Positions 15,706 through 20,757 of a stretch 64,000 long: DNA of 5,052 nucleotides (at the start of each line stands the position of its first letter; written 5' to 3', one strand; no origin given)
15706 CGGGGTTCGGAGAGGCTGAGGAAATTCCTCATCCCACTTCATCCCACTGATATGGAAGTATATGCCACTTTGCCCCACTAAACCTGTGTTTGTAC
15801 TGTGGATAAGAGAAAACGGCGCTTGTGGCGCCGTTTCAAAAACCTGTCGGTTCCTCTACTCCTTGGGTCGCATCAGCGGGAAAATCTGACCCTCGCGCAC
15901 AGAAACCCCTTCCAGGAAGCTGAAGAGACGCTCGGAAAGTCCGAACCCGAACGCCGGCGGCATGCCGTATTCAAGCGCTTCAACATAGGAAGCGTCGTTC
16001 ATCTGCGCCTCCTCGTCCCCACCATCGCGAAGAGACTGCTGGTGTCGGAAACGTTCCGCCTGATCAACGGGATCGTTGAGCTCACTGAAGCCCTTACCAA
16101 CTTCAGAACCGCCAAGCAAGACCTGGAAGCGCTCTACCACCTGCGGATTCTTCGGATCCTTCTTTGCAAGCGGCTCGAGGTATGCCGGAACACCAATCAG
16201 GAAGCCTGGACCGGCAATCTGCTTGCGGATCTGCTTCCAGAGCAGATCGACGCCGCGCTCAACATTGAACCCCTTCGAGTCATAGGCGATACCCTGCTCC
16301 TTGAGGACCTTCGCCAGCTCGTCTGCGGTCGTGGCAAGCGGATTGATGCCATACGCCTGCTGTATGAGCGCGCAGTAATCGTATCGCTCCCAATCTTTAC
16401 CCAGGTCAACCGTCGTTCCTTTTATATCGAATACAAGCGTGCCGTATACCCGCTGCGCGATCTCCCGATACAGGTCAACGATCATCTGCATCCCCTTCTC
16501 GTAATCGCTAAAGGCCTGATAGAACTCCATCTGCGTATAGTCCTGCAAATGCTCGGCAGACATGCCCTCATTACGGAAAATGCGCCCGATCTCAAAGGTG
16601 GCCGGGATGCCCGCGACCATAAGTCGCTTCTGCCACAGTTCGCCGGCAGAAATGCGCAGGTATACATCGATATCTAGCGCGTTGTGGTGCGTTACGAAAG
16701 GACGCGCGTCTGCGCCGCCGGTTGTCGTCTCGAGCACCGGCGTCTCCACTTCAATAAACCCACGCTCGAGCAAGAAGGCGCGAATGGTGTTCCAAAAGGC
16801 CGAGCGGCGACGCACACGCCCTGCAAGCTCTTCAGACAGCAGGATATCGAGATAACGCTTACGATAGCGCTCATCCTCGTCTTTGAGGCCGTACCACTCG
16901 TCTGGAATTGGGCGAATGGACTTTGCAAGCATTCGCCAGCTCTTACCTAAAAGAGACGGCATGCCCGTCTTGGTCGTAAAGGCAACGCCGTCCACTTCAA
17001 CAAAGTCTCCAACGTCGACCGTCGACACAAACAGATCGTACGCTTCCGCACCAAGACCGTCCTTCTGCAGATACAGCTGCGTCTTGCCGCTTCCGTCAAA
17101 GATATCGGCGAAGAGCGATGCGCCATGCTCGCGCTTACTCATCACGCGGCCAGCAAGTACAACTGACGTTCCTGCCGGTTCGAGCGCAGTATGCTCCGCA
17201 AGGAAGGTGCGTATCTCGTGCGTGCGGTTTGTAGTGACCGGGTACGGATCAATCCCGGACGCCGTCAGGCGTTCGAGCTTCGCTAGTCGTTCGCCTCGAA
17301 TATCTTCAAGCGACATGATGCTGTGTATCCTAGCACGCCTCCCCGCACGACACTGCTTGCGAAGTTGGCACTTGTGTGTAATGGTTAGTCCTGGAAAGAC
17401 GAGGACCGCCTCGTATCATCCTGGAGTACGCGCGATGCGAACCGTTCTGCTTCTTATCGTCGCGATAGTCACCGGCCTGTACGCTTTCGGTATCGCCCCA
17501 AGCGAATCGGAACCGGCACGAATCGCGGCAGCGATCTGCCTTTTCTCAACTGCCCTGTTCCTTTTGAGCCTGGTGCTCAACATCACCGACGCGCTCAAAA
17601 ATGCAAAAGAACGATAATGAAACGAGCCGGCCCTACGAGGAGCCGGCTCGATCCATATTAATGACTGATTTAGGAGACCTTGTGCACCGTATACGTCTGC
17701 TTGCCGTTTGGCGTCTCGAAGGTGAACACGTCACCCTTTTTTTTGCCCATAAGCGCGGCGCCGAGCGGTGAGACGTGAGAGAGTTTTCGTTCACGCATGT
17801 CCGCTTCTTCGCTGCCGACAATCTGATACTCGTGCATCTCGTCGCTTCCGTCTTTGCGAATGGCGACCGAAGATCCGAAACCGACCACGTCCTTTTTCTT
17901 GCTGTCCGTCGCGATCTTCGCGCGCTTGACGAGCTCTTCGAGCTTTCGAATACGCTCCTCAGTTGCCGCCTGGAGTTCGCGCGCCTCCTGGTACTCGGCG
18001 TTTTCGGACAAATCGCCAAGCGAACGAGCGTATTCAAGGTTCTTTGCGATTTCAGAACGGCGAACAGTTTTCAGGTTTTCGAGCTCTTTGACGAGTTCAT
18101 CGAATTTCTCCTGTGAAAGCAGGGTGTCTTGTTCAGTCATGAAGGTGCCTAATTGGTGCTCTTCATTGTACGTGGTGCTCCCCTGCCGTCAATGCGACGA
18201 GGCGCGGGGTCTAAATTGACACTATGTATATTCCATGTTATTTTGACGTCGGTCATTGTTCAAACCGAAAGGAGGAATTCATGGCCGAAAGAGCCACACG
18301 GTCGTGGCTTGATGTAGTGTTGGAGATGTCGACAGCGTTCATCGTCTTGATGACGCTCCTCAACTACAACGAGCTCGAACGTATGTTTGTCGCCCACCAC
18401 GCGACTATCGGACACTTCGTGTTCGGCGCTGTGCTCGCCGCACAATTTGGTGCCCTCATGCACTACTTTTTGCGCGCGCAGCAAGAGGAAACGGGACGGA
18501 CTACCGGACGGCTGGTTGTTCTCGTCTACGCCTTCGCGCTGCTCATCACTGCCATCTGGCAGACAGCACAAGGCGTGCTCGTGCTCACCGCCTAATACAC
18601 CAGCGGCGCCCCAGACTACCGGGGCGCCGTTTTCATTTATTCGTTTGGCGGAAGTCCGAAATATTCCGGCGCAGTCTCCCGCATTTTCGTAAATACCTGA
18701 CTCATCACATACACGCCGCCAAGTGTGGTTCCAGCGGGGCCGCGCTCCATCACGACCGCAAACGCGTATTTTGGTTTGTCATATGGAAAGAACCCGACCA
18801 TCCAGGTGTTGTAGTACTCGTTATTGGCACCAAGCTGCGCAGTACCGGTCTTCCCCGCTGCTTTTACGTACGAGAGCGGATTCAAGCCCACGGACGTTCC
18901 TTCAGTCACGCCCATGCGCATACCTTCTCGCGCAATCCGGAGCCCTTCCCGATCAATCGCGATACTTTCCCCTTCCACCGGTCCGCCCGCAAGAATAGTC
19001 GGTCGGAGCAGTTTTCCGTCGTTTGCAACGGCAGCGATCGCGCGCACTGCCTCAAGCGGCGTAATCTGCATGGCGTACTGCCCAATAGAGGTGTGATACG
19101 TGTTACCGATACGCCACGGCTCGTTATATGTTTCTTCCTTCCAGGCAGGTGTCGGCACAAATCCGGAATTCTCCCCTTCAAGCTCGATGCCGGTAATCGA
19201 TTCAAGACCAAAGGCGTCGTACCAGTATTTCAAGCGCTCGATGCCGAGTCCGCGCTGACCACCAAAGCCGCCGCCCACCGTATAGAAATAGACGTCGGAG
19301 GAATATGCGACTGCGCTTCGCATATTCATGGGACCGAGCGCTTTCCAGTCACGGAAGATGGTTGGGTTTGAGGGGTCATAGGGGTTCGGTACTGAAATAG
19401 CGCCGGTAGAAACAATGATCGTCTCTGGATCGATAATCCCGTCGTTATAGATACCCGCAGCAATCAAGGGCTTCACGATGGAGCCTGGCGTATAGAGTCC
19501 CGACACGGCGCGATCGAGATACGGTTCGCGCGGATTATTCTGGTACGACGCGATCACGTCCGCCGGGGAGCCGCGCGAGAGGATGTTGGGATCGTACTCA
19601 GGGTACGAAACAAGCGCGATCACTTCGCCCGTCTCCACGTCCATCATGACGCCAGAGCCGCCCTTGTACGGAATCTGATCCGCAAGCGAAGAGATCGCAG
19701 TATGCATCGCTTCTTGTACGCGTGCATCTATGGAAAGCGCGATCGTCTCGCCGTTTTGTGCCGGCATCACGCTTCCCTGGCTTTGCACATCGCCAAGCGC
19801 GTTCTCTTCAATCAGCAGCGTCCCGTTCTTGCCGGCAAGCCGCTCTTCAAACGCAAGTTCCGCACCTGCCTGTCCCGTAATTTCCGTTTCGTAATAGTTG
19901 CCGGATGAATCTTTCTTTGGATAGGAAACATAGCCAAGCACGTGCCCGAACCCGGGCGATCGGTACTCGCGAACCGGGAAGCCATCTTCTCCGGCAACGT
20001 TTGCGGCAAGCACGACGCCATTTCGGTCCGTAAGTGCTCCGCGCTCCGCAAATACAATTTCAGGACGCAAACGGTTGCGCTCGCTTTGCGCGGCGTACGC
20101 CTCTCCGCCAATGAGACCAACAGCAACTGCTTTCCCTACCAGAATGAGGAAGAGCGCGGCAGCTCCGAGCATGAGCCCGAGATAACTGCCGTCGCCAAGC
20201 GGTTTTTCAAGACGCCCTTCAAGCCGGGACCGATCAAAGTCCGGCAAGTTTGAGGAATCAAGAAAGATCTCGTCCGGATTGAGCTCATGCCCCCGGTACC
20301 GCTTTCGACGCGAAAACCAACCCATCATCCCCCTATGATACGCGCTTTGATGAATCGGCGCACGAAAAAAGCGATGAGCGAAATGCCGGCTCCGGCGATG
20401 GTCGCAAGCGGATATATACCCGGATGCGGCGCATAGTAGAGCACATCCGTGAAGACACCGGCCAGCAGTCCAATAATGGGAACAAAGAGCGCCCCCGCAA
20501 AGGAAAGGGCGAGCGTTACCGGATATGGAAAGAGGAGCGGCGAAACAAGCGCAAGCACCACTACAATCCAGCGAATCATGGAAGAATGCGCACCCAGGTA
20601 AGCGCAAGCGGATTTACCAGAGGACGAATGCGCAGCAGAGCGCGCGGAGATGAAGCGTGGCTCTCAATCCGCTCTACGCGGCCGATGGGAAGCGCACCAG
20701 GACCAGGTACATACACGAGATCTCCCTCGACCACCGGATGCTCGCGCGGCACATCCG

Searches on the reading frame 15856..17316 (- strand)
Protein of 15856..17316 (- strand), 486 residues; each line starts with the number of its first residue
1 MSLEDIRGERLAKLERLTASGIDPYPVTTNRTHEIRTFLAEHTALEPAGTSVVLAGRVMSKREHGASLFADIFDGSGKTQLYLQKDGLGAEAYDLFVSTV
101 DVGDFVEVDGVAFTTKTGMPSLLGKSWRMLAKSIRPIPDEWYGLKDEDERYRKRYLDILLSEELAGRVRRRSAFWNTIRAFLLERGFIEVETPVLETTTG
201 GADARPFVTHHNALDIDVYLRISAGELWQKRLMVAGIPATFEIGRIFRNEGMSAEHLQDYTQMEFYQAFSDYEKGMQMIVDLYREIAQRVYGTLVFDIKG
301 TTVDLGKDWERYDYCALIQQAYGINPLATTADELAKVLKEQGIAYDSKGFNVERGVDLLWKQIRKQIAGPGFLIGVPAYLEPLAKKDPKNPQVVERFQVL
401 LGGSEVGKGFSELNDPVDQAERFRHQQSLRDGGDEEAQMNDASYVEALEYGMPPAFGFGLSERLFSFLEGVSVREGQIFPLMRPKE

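Call 82: search_protein_families(library=pfam, proteins=[window:15856-17316:-], max_evalue=0.00001)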
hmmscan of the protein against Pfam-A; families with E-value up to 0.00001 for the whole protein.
window:15856-17316:- (486 aa): 2 families
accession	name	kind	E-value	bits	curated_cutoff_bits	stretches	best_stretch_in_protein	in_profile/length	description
PF00152.25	tRNA-synt_2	-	1e-60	205.9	25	1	146-482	1-307/308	tRNA synthetases class II (D, K and N)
PF01336.31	tRNA_anti-codon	-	8.6e-12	45.3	27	1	52-129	1-74/75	OB-fold nucleic acid binding domain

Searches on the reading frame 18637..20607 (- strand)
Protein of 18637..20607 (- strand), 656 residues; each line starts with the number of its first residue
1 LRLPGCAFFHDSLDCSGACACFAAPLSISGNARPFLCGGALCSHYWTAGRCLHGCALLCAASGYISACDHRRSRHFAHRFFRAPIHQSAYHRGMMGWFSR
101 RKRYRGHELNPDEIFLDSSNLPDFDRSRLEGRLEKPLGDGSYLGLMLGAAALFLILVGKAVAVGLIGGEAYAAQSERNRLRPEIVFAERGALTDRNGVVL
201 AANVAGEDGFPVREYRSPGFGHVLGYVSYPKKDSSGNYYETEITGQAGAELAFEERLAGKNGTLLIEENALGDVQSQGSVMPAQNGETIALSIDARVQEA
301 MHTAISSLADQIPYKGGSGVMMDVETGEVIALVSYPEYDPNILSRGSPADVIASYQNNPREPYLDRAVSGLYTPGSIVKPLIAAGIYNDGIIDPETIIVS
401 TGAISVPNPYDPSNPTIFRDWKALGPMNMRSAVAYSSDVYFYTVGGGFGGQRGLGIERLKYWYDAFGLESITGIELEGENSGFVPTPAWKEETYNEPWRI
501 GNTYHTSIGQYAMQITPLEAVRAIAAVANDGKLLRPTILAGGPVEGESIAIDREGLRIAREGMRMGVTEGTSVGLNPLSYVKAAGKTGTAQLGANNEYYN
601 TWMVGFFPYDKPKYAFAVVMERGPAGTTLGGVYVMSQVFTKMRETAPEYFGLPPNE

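Call 82: search_protein_families(library=pfam, proteins=[window:18637-20607:-], max_evalue=0.00001)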
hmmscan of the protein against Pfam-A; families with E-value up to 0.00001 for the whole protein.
window:18637-20607:- (656 aa): 2 families
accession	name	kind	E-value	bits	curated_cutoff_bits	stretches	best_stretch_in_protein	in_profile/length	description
PF00905.27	Transpeptidase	-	2.3e-52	178.5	22.1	1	317-624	1-282/299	Penicillin binding protein transpeptidase domain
PF03717.20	PBP_dimer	-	1.9e-10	41.9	24.4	1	211-276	106-177/180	Penicillin-binding Protein dimerisation domain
